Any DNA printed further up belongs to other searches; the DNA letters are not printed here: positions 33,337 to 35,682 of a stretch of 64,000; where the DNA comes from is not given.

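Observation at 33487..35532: Secreted clan GH-A glycosidase with a Cys-rich N-module, encoded between the pilin array and VirB6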

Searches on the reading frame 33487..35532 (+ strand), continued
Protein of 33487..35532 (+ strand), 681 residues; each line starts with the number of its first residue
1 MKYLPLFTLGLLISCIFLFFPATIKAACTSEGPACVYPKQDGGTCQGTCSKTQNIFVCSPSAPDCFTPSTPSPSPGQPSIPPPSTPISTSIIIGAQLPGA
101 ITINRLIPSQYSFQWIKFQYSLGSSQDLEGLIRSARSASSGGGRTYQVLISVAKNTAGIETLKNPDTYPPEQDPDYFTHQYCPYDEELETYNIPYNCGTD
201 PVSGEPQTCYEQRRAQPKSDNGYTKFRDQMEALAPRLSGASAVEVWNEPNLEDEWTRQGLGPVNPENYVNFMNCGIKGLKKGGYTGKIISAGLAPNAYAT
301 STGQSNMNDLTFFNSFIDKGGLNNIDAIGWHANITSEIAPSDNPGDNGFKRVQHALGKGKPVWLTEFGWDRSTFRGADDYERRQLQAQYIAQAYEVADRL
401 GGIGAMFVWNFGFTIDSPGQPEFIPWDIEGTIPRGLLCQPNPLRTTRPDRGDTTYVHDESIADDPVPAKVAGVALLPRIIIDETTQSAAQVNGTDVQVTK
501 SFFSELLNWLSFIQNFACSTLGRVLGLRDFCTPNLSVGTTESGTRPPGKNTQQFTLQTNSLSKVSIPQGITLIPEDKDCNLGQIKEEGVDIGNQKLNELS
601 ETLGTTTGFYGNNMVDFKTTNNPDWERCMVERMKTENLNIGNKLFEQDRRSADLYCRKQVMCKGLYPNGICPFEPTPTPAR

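Call 27: search_solved_structures(query=A1, max_evalue=1, show_alignments=2)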
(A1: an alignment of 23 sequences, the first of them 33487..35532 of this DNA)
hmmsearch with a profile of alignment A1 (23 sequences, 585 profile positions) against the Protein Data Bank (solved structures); distinct sequences matched with E-value up to 1: 10.
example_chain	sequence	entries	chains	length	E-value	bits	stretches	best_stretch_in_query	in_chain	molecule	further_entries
5bx9_A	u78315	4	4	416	8.9e-09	38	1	147-286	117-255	PslG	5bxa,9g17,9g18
4zn2_A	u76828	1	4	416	8.9e-09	38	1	147-286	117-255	PslG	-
1px8_A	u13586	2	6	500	0.0015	20.7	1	164-229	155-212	Beta-xylosidase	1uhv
6yyh_A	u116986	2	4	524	0.0031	19.7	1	164-282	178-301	Beta-xylosidase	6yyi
5jvk_A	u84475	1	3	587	0.12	14.5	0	274-308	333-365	Uncharacterized protein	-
2bs9_A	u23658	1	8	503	0.16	14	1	164-205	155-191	BETA-XYLOSIDASE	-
1w91_A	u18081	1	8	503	0.16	14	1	164-205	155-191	BETA-XYLOSIDASE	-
7kgy_A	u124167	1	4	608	0.4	12.7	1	273-322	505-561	Beta-glucuronidase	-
6uax_A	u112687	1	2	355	0.62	12.1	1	220-284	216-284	Hypothetical serine rich protein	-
6uqj_A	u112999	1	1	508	0.88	11.6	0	164-184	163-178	Beta-xylosidase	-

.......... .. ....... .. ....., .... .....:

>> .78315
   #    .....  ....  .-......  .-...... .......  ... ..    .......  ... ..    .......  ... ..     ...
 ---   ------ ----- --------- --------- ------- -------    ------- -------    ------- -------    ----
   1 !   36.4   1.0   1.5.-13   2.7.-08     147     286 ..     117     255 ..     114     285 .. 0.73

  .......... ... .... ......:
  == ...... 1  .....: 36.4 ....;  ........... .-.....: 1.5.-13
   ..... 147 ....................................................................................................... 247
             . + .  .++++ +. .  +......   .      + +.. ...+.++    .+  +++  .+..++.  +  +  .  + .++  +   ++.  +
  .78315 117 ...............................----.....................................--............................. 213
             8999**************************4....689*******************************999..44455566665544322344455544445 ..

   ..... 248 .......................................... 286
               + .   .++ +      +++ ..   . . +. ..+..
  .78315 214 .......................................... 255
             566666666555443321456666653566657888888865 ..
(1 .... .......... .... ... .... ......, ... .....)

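Call 28: search_protein_families(library=pfam, alignment_id=A1, max_evalue=0.01)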
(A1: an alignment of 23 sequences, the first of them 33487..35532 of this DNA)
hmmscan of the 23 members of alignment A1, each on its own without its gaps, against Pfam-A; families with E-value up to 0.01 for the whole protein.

A. member 1, window:33487-35532:+ (681 aa): 1 family
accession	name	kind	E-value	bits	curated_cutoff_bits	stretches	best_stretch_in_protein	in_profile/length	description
PF11790.14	Glyco_hydro_cc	-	0.0096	15.9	21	0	263-404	83-203/237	Glycosyl hydrolase catalytic core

B. families by the number of members that match (of 23 scanned): 3 families
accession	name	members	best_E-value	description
PF11790.14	Glyco_hydro_cc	18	2.1e-09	Glycosyl hydrolase catalytic core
PF01229.23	Glyco_hydro_39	7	5.1e-05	Glycosyl hydrolases family 39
PF00150.24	Cellulase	6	5.9e-07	Cellulase (glycosyl hydrolase family 5)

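Call 29: find_related_loci(query=A1, collection=genome_contigs, flank=10000)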
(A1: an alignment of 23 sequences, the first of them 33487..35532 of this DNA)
Query A1 (681 aa) in genome_contigs; peptide patterns used: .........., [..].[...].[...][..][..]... (x = any residue, [..] = any of these).
600 stretches matched a pattern (row limit reached: there are more); 542 encode a relative of the query (tblastn E <= 1e-3); the best 80 are kept; 80 distinct loci.
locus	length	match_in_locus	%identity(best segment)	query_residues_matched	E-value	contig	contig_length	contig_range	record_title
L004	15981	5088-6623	26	94-672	5e-36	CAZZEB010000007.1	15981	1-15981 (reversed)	MAG TPA_asm: uncultured Gammaproteobacteria bacterium isolate SRP342105_co1_364 genome assembly, contig: NODE_4923_lengt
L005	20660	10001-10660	29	217-415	9e-20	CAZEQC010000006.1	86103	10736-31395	MAG TPA_asm: uncultured Anaerolineales bacterium isolate binchicken_co15_221 genome assembly, contig: NODE_36_length_861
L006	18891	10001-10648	30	223-411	3e-18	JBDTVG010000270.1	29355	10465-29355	MAG: Chloroflexota bacterium isolate cluster3_bin.62 NODE_4789_length_29355_cov_8.369522, whole genome shotgun sequence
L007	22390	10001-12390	23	7-413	4e-18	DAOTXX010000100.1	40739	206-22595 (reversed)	MAG TPA_asm: Thermoflexales bacterium isolate H21_290 k133_2403145, whole genome shotgun sequence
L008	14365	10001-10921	25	70-415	7e-18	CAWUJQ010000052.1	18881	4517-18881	MAG: uncultured bacterium isolate SRR17458634_metabat2_28_1705322976 genome assembly, contig: ERZ21854010.557, whole gen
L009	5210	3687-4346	29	223-413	2e-17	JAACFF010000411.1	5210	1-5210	MAG: Chloroflexota bacterium isolate bin.33 scaffold_14738, whole genome shotgun sequence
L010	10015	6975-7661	30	224-417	4e-17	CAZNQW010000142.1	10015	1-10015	MAG TPA_asm: uncultured Anaerolineaceae bacterium isolate binchicken_co43_366 genome assembly, contig: NODE_12004_length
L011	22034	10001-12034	33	212-414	6e-17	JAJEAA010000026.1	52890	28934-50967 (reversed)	MAG: Anaerolineae bacterium isolate jk18x7bins.23 k141_2717473, whole genome shotgun sequence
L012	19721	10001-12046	29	192-436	1e-16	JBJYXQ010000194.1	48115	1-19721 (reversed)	MAG: Anaerolineae bacterium isolate S5_7_050615r2r1_22 S5_7_050615r2r1_22_000000000194, whole genome shotgun sequence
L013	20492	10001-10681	28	221-422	1e-16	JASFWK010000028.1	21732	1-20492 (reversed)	MAG: Anaerolineae bacterium isolate D1105U12metaG_sub_Bin_384 D1105U12metaG_FD_scaffold_51_c1, whole genome shotgun sequ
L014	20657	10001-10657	28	217-413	1e-16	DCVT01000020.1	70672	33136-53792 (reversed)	MAG TPA_asm: Anaerolineales bacterium UBA2181 UBA2181_contig_8611, whole genome shotgun sequence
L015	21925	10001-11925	30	207-422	3e-16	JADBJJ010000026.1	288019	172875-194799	MAG: Chloroflexota bacterium isolate Tumba.bins.32 NODE_68_length_288019_cov_159.594, whole genome shotgun sequence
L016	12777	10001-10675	30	214-411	4e-16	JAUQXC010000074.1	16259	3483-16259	MAG: Thermoflexales bacterium isolate BIN19 contig_28146, whole genome shotgun sequence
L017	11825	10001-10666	29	223-414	6e-16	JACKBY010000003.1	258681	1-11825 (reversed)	MAG: Promineifilum sp. isolate HK-STAS-CHLO-33 HK-STAS-CHLO-33_3, whole genome shotgun sequence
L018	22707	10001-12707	30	232-430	7e-16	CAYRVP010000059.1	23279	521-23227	MAG TPA_asm: uncultured Caldilineaceae bacterium isolate SRP302447_co1_817 genome assembly, contig: NODE_5878_length_232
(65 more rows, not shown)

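Call 32: search_protein_families(library=pfam, proteins=[L004:1519-2946:+, L004:2949-3260:+, L004:3230-3592:+, L004:3592-4032:+, L004:4101-4514:+, L004:4556-4939:+, L004:4950-6662:+, L004:6713-8311:+, L004:12209-13939:+, L004:13939-14817:+], max_evalue=0.01)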
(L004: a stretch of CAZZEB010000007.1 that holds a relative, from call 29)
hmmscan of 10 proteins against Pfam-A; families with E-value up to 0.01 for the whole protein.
L004:1519-2946:+ (475 aa): 1 family
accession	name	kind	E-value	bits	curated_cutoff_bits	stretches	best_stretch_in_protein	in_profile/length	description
PF18895.5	T4SS_pilin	-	7.6e-05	23.2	26.6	1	382-448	5-70/71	Type IV secretion system pilin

L004:2949-3260:+ (103 aa): 1 family
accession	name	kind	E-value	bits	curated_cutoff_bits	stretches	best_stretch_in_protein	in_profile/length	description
PF18895.5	T4SS_pilin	-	1.8e-08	34.8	26.6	1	37-96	13-71/71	Type IV secretion system pilin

L004:3230-3592:+ (120 aa): 1 family
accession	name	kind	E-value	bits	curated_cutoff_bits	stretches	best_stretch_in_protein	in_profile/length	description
PF18895.5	T4SS_pilin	-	1.5e-07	31.8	26.6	1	36-103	5-71/71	Type IV secretion system pilin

L004:3592-4032:+ (146 aa): 1 family
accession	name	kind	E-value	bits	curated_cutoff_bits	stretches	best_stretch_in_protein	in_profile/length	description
PF18895.5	T4SS_pilin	-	1.4e-06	28.7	26.6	1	68-135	5-71/71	Type IV secretion system pilin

L004:4101-4514:+ (137 aa): 1 family
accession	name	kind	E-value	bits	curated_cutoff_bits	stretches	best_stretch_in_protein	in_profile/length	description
PF18895.5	T4SS_pilin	-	4.5e-07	30.3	26.6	1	41-109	3-70/71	Type IV secretion system pilin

L004:4556-4939:+ (127 aa): 1 family
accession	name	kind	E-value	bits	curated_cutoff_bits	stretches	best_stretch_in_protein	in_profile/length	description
PF18895.5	T4SS_pilin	-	0.0087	16.5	26.6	0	50-106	14-70/71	Type IV secretion system pilin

L004:4950-6662:+ (570 aa): 1 family
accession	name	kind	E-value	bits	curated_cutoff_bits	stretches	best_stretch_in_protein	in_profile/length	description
PF11790.14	Glyco_hydro_cc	-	5.1e-06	26.7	21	1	144-288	70-204/237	Glycosyl hydrolase catalytic core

L004:6713-8311:+ (532 aa): 1 family
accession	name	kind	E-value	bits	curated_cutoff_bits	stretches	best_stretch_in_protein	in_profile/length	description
PF04956.18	TrbC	-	5.1e-05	23.8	27.9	1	138-198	26-76/98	TrbC/VIRB2 pilin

L004:12209-13939:+ (576 aa): 3 families
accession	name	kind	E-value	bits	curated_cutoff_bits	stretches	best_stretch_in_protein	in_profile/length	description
PF12666.12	PrgI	-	8.7e-09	36.2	27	1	5-86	1-82/91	PrgI family protein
PF16046.10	FAM76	-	0.0014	18.6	28.5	1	387-458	225-296/298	FAM76 protein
PF13620.12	CarboxypepD_reg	-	0.007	17.1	32.3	0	490-545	2-56/82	Carboxypeptidase regulatory-like domain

L004:13939-14817:+ (292 aa): 0 families

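Call 33: find_encoding_contigs(protein=P0017, flank=6000, max_places=2)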
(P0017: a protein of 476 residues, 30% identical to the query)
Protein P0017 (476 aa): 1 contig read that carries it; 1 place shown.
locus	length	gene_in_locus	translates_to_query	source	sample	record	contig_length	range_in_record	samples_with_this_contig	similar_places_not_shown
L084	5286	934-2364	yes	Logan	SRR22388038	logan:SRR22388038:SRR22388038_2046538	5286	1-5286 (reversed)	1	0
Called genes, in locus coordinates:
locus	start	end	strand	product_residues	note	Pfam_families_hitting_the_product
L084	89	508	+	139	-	PF18895:T4SS_pilin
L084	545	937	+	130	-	-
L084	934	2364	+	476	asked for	PF11790:Glyco_hydro_cc, PF00150:Cellulase (faint)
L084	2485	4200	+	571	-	-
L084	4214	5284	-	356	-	?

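Call 34: find_encoding_contigs(protein=P0023, flank=6000, max_places=2)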
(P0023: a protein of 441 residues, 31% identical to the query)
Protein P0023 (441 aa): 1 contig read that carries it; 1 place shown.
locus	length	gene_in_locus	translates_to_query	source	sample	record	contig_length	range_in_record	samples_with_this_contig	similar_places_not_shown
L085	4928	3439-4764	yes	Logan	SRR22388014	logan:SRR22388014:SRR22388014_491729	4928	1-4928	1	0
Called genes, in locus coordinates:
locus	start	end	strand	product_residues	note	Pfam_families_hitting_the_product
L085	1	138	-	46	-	?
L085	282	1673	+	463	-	PF18895:T4SS_pilin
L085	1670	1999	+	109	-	PF18895:T4SS_pilin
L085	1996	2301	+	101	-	PF18895:T4SS_pilin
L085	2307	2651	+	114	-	PF18895:T4SS_pilin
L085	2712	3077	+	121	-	PF18895:T4SS_pilin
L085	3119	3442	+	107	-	PF18895:T4SS_pilin (weak)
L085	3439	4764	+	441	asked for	PF00150:Cellulase (faint), PF11790:Glyco_hydro_cc (weak)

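Call 35: find_encoding_contigs(protein=P0009, flank=8000, max_places=2)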
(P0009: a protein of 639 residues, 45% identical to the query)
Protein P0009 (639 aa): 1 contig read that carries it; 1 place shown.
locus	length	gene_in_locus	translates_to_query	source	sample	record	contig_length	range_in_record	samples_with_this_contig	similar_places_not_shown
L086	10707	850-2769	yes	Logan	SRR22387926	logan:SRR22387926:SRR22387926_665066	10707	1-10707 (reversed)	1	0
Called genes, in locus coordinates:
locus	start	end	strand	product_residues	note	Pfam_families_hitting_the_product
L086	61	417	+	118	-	PF18895:T4SS_pilin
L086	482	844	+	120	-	-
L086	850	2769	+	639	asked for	-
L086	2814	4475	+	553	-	-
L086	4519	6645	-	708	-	-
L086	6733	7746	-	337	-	-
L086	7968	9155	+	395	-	PF12666:PrgI (weak), PF13620:CarboxypepD_reg (weak)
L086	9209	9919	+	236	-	PF26593:TraC-like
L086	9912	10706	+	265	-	?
